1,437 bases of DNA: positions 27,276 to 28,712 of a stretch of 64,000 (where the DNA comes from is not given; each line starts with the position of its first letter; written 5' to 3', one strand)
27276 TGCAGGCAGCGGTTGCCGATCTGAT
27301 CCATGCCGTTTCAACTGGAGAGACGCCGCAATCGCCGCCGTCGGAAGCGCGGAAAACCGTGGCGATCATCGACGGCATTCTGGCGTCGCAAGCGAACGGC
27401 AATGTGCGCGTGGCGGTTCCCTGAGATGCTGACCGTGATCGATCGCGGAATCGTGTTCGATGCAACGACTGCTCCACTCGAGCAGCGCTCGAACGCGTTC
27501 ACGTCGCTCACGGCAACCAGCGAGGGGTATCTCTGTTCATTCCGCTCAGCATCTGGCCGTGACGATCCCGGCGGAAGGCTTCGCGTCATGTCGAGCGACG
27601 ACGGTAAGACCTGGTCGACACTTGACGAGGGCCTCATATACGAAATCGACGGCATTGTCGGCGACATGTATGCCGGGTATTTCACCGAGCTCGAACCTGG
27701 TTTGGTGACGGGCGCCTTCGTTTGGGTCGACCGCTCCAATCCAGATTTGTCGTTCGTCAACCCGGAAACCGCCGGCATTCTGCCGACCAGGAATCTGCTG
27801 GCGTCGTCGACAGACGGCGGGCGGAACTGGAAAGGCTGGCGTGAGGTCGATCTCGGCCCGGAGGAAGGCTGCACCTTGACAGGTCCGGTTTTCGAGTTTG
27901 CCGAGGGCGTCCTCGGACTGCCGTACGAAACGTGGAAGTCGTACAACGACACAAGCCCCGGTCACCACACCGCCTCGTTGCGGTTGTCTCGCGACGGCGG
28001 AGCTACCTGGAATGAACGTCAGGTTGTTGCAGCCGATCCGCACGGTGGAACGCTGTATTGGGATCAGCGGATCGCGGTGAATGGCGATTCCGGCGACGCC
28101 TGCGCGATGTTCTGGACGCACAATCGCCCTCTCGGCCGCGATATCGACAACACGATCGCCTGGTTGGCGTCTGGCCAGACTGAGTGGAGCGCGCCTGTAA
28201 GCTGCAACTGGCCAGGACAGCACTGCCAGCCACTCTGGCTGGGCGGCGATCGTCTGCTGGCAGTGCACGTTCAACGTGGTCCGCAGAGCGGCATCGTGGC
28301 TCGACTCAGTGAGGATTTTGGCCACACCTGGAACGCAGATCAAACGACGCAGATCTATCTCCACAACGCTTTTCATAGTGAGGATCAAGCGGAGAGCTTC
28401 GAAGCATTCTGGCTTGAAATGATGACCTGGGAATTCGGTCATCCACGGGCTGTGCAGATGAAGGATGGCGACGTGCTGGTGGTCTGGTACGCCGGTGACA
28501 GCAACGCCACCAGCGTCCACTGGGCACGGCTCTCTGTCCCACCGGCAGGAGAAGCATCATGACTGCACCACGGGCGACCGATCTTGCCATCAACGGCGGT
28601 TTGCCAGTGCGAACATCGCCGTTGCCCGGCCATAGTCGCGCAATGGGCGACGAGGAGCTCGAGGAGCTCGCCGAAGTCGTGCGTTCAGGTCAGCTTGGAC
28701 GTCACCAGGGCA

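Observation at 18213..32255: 12-gene operon encoding an uncharacterised catabolic route for an N-acylated amino sugar, sugar acid or aminocyclitol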

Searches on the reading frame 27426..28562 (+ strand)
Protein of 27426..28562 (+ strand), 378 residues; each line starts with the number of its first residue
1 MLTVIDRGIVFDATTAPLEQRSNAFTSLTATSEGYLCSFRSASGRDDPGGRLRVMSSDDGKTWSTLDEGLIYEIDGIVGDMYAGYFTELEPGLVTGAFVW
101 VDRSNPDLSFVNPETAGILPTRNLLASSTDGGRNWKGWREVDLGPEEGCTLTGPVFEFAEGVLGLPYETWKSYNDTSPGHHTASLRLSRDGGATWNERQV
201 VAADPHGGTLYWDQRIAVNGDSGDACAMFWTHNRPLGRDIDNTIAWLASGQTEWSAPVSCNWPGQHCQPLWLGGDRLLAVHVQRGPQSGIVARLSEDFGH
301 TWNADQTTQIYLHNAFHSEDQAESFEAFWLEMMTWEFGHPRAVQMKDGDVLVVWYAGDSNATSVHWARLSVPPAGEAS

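Call 4: search_protein_families(library=pfam, proteins=[window:27429-28562:+], max_evalue=0.01)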
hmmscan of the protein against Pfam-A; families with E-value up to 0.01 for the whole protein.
window:27429-28562:+ (377 aa): 4 families
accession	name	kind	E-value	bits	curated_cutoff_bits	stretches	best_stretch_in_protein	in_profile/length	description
PF13088.12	BNR_2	-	2.9e-11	43.7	31.4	1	120-349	80-275/277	BNR repeat-like domain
PF02012.26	BNR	-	8.1e-06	25.5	27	0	186-195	2-11/12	BNR/Asp-box repeat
PF14870.12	PSII_BNR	-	0.00014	21.6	27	0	103-160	19-75/303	Photosynthesis system II assembly factor YCF48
PF24316.1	Tli3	-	0.00042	21.1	27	0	94-136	52-98/129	T6SS Tli3 immunity protein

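Call 8: search_protein_families(library=ncbifam, proteins=[window:27429-28562:+], max_evalue=0.001)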
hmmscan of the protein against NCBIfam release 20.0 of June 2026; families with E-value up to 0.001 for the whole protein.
window:27429-28562:+ (377 aa): 1 family
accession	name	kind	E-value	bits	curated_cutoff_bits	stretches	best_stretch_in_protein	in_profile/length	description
NF010237.0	PRK13684.1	equivalog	3.4e-05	23.1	326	0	105-161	49-103/334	photosynthesis system II assembly factor Ycf48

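Call 13: search_solved_structures(query=window:27429-28562:+, max_evalue=0.01)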
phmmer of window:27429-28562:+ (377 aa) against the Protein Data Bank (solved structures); distinct sequences matched with E-value up to 0.01: 0.

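Call 17: find_homologous_proteins(query=window:27429-28562:+, max_evalue=0.00001)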
Query window:27429-28562:+ (377 aa): 204 proteins with E <= 0.00001 among 4224 candidates; the best 120 are listed.
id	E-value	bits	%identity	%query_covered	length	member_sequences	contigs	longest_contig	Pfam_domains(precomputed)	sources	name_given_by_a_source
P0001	3.2e-263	891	100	100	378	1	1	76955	PF02012.27,PF13088.13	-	-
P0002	4.4e-167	574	65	100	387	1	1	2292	PF13088.13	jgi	-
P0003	5.9e-152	524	61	98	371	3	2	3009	PF13088.13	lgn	-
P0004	1.9e-148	513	61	98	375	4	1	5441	PF13088.13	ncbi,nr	ncbi:MAG: exo-alpha-sialidase [Thermomicrobiales bacterium]|nr:exo-alpha-sialidase [Thermomicrobiale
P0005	2.6e-148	512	58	98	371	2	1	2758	PF13088.13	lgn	-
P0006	3.5e-146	505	59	98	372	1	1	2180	PF13088.13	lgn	-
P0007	3.9e-146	505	58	98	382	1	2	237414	PF24316.2,PF02012.27,PF13088.13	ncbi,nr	ncbi:MAG: exo-alpha-sialidase [Thermomicrobiales bacterium]|nr:exo-alpha-sialidase [Thermomicrobiale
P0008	6.0e-146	504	58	98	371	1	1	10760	PF13088.13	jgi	jgi:hypothetical protein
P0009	1.1e-145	504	58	98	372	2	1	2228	PF13088.13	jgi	jgi:hypothetical protein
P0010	2.1e-145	503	59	98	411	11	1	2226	PF13088.13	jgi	jgi:hypothetical protein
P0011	4.4e-145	502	57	98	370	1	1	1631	-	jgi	jgi:hypothetical protein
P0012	5.6e-145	501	58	98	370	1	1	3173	PF13088.13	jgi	jgi:hypothetical protein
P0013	3.3e-144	499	57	98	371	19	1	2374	PF13088.13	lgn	-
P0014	7.6e-144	498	58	98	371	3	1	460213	PF13088.13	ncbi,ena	-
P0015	1.0e-143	497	57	98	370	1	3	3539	PF13088.13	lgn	-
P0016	5.3e-143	495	57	98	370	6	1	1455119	PF24316.2,PF02012.27,PF13088.13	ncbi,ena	-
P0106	1.1e-83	299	42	98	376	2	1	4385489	PF02012.27,PF13088.13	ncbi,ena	-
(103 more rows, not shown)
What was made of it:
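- Checked: BNR starts at 27426 (378 aa, identical to database entry P0001, call 17).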

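Call 18: find_encoding_contigs(protein=P0016, flank=10000, max_places=2)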
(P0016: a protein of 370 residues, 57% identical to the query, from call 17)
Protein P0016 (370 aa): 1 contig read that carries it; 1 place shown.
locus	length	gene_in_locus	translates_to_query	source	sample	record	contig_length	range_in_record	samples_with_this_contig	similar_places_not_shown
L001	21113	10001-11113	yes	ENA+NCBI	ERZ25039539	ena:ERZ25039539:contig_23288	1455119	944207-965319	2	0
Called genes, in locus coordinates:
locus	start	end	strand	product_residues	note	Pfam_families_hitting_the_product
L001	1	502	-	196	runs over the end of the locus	PF00009:GTP_EFTU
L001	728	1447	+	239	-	PF00392:GntR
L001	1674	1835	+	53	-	-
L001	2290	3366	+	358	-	PF00496:SBP_bac_5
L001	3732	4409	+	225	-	PF00528:BPD_transp_1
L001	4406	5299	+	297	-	PF12911:OppC_N, PF00528:BPD_transp_1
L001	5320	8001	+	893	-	PF07969:Amidohydro_3, PF01408:GFO_IDH_MocA, PF02894:GFO_IDH_MocA_C, PF22725:GFO_IDH_MocA_C3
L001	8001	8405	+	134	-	PF00701:DHDPS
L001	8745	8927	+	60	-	-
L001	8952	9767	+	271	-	PF01408:GFO_IDH_MocA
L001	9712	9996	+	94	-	-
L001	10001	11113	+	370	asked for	PF24316:Tli3 (faint), PF13088:BNR_2 (weak), PF02012:BNR (faint)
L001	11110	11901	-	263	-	PF00392:GntR, PF07729:FCD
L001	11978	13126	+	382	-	PF01321:Creatinase_N, PF00557:Peptidase_M24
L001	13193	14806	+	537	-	PF00496:SBP_bac_5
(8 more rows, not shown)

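Call 19: find_encoding_contigs(protein=P0106, flank=10000, max_places=2)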
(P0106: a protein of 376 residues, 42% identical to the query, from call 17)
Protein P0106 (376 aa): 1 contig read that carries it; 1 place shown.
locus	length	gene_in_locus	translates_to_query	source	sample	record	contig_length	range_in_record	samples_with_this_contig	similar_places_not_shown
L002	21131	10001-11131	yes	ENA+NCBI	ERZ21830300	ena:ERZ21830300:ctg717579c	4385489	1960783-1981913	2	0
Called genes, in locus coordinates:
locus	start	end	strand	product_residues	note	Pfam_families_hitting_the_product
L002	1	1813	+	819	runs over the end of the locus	PF02861:Clp_N, PF13191:AAA_16 (weak), PF00004:AAA, PF17871:AAA_lid_9, PF00158:Sigma54_activat (weak), PF07724:AAA_2, PF07728:AAA_5, PF10431:ClpB_D2-small, +13 more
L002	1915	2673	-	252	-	PF13490:zf-HC2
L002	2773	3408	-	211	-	PF04542:Sigma70_r2, PF08281:Sigma70_r4_2, PF04545:Sigma70_r4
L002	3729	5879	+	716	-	PF23598:LRR_14 (weak), PF23598:LRR_14, PF13855:LRR_8, PF12799:LRR_4 (weak), PF23598:LRR_14 (weak), PF13855:LRR_8, PF23598:LRR_14, PF13855:LRR_8, +7 more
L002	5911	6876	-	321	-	PF01408:GFO_IDH_MocA, PF22725:GFO_IDH_MocA_C3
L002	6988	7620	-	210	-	PF14333:DUF4389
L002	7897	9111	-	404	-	PF05977:MFS_3, PF07690:MFS_1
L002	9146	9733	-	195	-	PF01966:HD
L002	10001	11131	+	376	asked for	PF02012:BNR (faint), PF13088:BNR_2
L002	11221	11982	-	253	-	PF03328:HpcH_HpaI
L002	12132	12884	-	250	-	-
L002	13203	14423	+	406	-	PF05721:PhyH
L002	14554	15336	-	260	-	PF05721:PhyH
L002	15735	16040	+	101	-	-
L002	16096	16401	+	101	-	-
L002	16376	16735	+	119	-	PF18480:DUF5615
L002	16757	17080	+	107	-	-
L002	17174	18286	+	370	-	PF01408:GFO_IDH_MocA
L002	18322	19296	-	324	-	PF13673:Acetyltransf_10 (faint), PF00583:Acetyltransf_1, PF13508:Acetyltransf_7 (weak)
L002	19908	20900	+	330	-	PF01261:AP_endonuc_2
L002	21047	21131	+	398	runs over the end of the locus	PF01408:GFO_IDH_MocA, PF02894:GFO_IDH_MocA_C, PF22725:GFO_IDH_MocA_C3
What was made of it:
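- Checked: HpcH more likely starts at ATG 31497 (GGAGGG ribosome-binding site; 252 aa, like a 253-aa homologue in L002, call 19) than at GTG 31437.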

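Call 21: find_related_loci(query=A1, collection=genome_contigs, flank=10000)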
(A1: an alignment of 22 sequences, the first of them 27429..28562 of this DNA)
Query A1 (377 aa) in genome_contigs; peptide patterns used: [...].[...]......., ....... (x = any residue, [..] = any of these).
151 stretches matched a pattern; 138 encode a relative of the query (tblastn E <= 1e-3); the best 80 are kept; 80 distinct loci.
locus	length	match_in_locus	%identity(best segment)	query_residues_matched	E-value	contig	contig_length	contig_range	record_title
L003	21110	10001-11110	63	1-370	2e-153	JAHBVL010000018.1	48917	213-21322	MAG: Thermomicrobiales bacterium isolate ACE_CHL14 CHL14_18, whole genome shotgun sequence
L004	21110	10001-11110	58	1-370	3e-146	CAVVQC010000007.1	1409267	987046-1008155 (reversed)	MAG: uncultured Chloroflexia bacterium isolate MFD02581.bin.1.11 genome assembly, contig: contig_33960, whole genome sho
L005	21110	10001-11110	57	1-370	2e-143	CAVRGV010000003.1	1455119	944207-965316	MAG: uncultured Chloroflexia bacterium isolate MFD05442.bin.2.324 genome assembly, contig: contig_23288, whole genome sh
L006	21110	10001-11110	58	1-370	6e-142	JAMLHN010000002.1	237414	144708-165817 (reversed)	MAG: Thermomicrobiales bacterium isolate ACE_NR_CHLO10 ACE_NR_CHLO10_2, whole genome shotgun sequence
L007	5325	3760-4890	54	1-375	2e-136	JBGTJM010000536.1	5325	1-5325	MAG: Thermomicrobiales bacterium isolate JTS-RE29 k141_8768293, whole genome shotgun sequence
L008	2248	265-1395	53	1-375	2e-142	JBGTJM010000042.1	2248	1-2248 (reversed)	MAG: Thermomicrobiales bacterium isolate JTS-RE29 k141_9924125, whole genome shotgun sequence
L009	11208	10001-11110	58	1-370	2e-145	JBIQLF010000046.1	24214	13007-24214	MAG: Thermomicrobia bacterium isolate mag.54g NODE_1450_length_24214, whole genome shotgun sequence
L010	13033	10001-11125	52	1-370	2e-128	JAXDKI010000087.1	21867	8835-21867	MAG: Thermomicrobiales bacterium isolate BP_591 scaffold_1030249, whole genome shotgun sequence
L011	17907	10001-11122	52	1-370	1e-128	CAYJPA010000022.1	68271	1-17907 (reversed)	MAG TPA_asm: uncultured Sphaerobacteraceae bacterium isolate ERP124720_co1_207 genome assembly, contig: NODE_563_length_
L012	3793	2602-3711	54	5-370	9e-126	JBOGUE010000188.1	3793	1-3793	MAG: Thermomicrobiales bacterium isolate M3-S_metawrap_bin.154 k127_974198, whole genome shotgun sequence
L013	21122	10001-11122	51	1-370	5e-122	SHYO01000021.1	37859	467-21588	MAG: Chloroflexi bacterium isolate Baikal-deep-G121 BACOMB-C4638, whole genome shotgun sequence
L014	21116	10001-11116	50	1-368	1e-111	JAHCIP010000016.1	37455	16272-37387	MAG: Anaerolineae bacterium isolate TGS_CHL14 CHL14_16, whole genome shotgun sequence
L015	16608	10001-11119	47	1-368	6e-106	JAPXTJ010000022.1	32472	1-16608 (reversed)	MAG: Thermomicrobiales bacterium isolate binned_ad_9.32 NODE_1500_length_32472_cov_2.447179, whole genome shotgun sequen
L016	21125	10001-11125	46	1-370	4e-111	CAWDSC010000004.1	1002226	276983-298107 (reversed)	MAG: uncultured Chloroflexia bacterium isolate MFD00392.bin.2.277 genome assembly, contig: contig_19897, whole genome sh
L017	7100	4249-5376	44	1-371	2e-96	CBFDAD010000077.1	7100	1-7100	MAG TPA_asm: uncultured bacterium isolate SRR26215687_binner12_Refined_53 genome assembly, contig: ERZ25073490.8323, who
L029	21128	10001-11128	41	1-370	5e-85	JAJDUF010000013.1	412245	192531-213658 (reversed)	MAG: Chloroflexota bacterium isolate jk18x1bzbins.67 k141_1207348, whole genome shotgun sequence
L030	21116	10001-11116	42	1-366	3e-85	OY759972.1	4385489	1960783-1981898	MAG: Chloroflexota bacterium isolate 55c93f92-7b64-48b2-973a-1fcfb2e6d712 genome assembly, chromosome: 1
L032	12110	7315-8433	42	1-369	3e-85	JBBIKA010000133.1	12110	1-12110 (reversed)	MAG: Chloroflexota bacterium isolate CYS170214_bin_175 NODE_5457_length_12110_cov_8.100788, whole genome shotgun sequenc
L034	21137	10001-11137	41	1-373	5e-84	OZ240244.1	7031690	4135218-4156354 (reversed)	MAG: Candidatus Poribacteria bacterium isolate 530b1872-db39-4376-9dde-5bfc35f27194 genome assembly, chromosome: 1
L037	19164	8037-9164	41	1-370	1e-82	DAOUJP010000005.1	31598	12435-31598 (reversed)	MAG TPA_asm: Chloroflexota bacterium isolate S34_270 k113_230871, whole genome shotgun sequence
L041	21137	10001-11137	41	1-373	5e-82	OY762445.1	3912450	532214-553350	MAG: bacterium isolate 4d88f91b-64ba-49ef-9c7d-4906d56127d1 genome assembly, chromosome: 1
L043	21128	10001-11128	41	1-370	4e-82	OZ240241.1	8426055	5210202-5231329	MAG: Candidatus Latescibacterota bacterium isolate 5029ecf2-d60f-4a19-a35b-269815a0a5cf genome assembly, chromosome: 1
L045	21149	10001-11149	41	1-373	2e-81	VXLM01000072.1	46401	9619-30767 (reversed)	MAG: Dehalococcoidia bacterium isolate SB0661_bin_13 NODE_841_length_46401_cov_19.409075, whole genome shotgun sequence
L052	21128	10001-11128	41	1-370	2e-80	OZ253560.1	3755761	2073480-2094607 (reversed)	MAG: bacterium isolate 97c2cdc3-07c5-4390-9168-6b920e0bec44 genome assembly, chromosome: 1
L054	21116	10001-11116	40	1-370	7e-80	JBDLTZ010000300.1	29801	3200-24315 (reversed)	MAG: Chloroflexota bacterium isolate lewisrun_2019_sw_WHONDRS-S19S_0014_B_bin.66 scaffold_644340, whole genome shotgun s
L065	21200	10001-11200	39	1-370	3e-78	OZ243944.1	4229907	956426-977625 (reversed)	MAG: Chloroflexota bacterium isolate c2a6a117-7fdc-414d-9db2-dee508dba2e6 genome assembly, chromosome: 1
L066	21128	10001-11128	39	1-370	9e-78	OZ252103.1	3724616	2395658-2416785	MAG: bacterium isolate 8b9b2d7a-c40d-4f90-8ad6-3455a0001c0c genome assembly, chromosome: 1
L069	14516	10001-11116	40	1-366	1e-77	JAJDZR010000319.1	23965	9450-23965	MAG: Chloroflexota bacterium isolate jk18x44bins.5 k141_1656944, whole genome shotgun sequence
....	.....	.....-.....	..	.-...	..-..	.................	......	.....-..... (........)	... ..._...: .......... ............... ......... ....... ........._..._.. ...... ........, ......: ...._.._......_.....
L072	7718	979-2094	40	1-365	1e-77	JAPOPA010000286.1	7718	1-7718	MAG: Chloroflexota bacterium isolate APA_bin_48 c_000000327212, whole genome shotgun sequence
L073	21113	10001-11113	40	1-365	3e-77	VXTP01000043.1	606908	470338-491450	MAG: Gemmatimonadetes bacterium isolate SB0665_bin_8 NODE_2_length_606908_cov_12.920945, whole genome shotgun sequence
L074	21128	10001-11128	40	1-370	1e-76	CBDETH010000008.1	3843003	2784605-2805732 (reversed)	MAG: bacterium isolate a37c322d-fd18-4de0-acdf-9ec38001f2fc genome assembly, contig: contig_8, whole genome shotgun sequ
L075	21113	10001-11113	39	1-365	1e-76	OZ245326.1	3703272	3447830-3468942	MAG: bacterium isolate 5c86cc85-80a8-49d9-b8ce-0f4659ada66a genome assembly, chromosome: 1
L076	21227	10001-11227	38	1-376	2e-76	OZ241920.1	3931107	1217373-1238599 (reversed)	MAG: bacterium isolate c159a2c7-7ae9-43f8-b1c6-a8821b09048b genome assembly, chromosome: 1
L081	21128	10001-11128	40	1-370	5e-76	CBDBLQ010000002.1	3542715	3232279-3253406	MAG: bacterium isolate 7e3eab2d-bf14-4947-a8f9-fc6ddb354d52 genome assembly, contig: contig_2, whole genome shotgun sequ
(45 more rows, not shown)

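Call 35: predict_structure(alignment_id=A1)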
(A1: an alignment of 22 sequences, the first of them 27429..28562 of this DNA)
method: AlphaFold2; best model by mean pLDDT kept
length: 377 residues; sequences in the alignment: 22
mean_pLDDT: 91.8   pTM: 0.92
mean pLDDT of the five models: 91.8, 91.7, 91.4, 91.3, 91.3
residues with pLDDT >= 90: 288; 70-90: 78; 50-70: 8; < 50: 3
segments of 3 or more residues with pLDDT < 50: none
pLDDT, mean of each block of 10 residues (from residue 1): 98 95 96 96 88 97 95 93 95 96 91 89 96 94 86 92 94 87 95 94 91 94 96 87 95 95 92 97 90 97 92 64 75 90 97 95 98 68
secondary structure, 60 per line:
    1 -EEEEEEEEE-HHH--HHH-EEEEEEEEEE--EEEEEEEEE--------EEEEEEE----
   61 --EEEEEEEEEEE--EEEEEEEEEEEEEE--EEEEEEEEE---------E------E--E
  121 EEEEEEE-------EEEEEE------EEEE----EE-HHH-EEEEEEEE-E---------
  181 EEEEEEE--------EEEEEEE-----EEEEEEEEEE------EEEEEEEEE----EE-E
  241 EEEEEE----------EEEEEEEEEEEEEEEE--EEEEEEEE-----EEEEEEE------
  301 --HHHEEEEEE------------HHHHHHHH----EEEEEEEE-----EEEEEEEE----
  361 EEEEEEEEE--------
elements in order: E2-10 E21-30 E33-41 E50-56 E63-73 E76-89 E92-100 E120-127 E135-140 E147-150 E162-169 E181-187 E196-202 E208-217 E224-232 E240-246 E257-272 E275-282 E288-294 E306-311 H324-331 E336-343 E349-356 E361-369
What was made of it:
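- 27426..28562 (+): Cytoplasmic six-bladed BNR propeller; sialidase fold but non-canonical active site. AF2 model pLDDT 91.8 (call 35).
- Checked: The N-terminus is the first propeller strand, not a signal peptide (call 35).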

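Call 37: fold_search(model_id=the predicted structure, library=pdb)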
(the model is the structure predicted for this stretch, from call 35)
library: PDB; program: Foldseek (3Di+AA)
matches with E <= 10: 1090; with E <= 0.001: 412
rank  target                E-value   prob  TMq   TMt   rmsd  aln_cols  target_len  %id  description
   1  5hx0_B                2.6e-15  1.00  0.71  0.74   4.9       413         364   19  Crystal structure of unknown function protein Dfer_1899 fromDyadobacter fermentans DSM 18053 (released 2016-02-17)
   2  5hx0_A                5.6e-15  1.00  0.73  0.75   4.9       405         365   21  Crystal structure of unknown function protein Dfer_1899 fromDyadobacter fermentans DSM 18053 (released 2016-02-17)
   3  1wcq_C                2.9e-12  1.00  0.66  0.43   5.1       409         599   15  Mutagenesis of the Nucleophilic Tyrosine in a Bacterial Sialidase to Phenylalanine. (released 2005-10-12)
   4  2ber                  9.4e-12  1.00  0.65  0.42   6.0       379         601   17  Y370G Active Site Mutant of the Sialidase from Micromonospora viridifaciens in complex with beta-Neu5Ac (sialic acid). (released 2005-04-04)
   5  2bzd_C                9.4e-12  1.00  0.66  0.43   5.8       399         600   16  Galactose recognition by the carbohydrate-binding module of a bacterial sialidase. (released 2005-08-19)
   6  8gn6_A                1.5e-11  1.00  0.65  0.51   5.1       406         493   12  Crystallization of Sialidase from Porphyromonas gingivalis (released 2023-04-19)
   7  1eur                  1.7e-11  1.00  0.66  0.68   5.9       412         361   16  SIALIDASE (released 1997-01-11)
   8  1wcq_A                2.2e-11  1.00  0.63  0.41   5.3       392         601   16  Mutagenesis of the Nucleophilic Tyrosine in a Bacterial Sialidase to Phenylalanine. (released 2005-10-12)
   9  7mhu_A                3.5e-11  1.00  0.64  0.65   5.7       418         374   14  Sialidase24 apo (released 2022-02-23)
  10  2bzd_A                3.7e-11  1.00  0.64  0.42   5.2       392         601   16  Galactose recognition by the carbohydrate-binding module of a bacterial sialidase. (released 2005-08-19)
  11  4j9t                  4.1e-11  1.00  0.66  0.69   5.0       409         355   15  Crystal structure of a putative, de novo designed unnatural amino acid dependent metalloprotein, northeast structural ge (released 2013-03-27)
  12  1eus                  4.1e-11  1.00  0.68  0.72   5.8       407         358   17  SIALIDASE COMPLEXED WITH 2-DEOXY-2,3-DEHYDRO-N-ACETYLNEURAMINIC ACID (released 1997-01-11)
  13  6mrv_A                4.7e-11  1.00  0.65  0.49   5.8       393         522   15  Sialidase26 co-crystallized with DANA (released 2019-10-02)
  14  8t24                  5.2e-11  1.00  0.67  0.53   4.9       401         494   14  Crystal Structure of Porphyromonas gingivalis Sialidase (PG_0352)- Fructose bound in CBM (released 2023-10-04)
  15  4q6k_A                5.7e-11  1.00  0.66  0.49   5.7       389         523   15  Crystal structure of a putative neuraminidase (BACCAC_01090) from Bacteroides caccae ATCC 43185 at 1.90 A resolution ( (released 2014-10-01)
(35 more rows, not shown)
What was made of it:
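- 27426..28562 (+): Foldseek best match is 5hx0 (unknown function), then GH33 sialidases at TM about 0.65 and 15% identity (call 37).
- On GH33 exo-sialidase: Foldseek matches sialidases at TM about 0.65 and E about 1e-11 (calls 35, 37).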
